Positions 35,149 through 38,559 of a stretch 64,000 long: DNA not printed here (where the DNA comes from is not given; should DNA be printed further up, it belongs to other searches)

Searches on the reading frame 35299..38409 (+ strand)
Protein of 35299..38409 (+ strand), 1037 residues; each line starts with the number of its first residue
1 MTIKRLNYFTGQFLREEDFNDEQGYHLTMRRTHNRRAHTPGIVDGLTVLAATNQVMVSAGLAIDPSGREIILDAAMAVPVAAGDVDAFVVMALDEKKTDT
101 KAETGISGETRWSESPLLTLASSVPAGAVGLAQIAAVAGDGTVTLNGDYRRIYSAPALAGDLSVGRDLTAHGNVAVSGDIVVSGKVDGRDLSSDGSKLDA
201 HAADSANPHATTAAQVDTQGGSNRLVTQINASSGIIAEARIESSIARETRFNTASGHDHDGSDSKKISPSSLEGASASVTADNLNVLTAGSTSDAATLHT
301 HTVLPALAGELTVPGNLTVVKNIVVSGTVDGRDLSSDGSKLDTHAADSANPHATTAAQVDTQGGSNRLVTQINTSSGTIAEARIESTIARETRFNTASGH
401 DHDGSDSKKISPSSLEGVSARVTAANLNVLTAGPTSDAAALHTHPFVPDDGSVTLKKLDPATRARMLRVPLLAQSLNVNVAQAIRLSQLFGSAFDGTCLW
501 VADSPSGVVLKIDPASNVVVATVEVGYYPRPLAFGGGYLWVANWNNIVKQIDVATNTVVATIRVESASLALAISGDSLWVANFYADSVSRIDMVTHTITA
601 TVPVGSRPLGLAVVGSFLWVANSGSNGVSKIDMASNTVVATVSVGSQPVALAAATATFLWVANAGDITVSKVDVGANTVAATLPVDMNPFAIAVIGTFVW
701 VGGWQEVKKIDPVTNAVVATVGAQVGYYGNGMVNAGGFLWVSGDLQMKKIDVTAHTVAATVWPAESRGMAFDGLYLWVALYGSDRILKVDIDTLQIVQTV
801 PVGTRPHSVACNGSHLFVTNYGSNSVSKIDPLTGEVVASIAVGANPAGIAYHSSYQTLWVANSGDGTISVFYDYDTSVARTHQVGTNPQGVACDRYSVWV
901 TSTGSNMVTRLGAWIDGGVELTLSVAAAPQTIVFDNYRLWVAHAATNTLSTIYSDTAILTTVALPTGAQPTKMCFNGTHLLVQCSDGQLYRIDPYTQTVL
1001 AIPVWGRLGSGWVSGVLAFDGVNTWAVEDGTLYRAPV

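Call 36: search_protein_families(library=pfam, proteins=[window:35299-38409:+], max_evalue=0.001)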
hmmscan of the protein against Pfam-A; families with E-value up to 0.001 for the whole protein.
window:35299-38409:+ (1037 aa): 3 families
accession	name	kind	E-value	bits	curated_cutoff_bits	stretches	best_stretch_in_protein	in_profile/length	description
PF21783.3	YNCE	-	7.4e-08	32.5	27.1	1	760-892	197-332/339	YNCE-like beta-propeller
PF05096.18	Glu_cyclase_2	-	0.00015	21.7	22.3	0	705-843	61-207/249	Glutamine cyclotransferase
PF01436.27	NHL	-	0.00018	21.8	20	0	845-871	3-28/28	NHL repeat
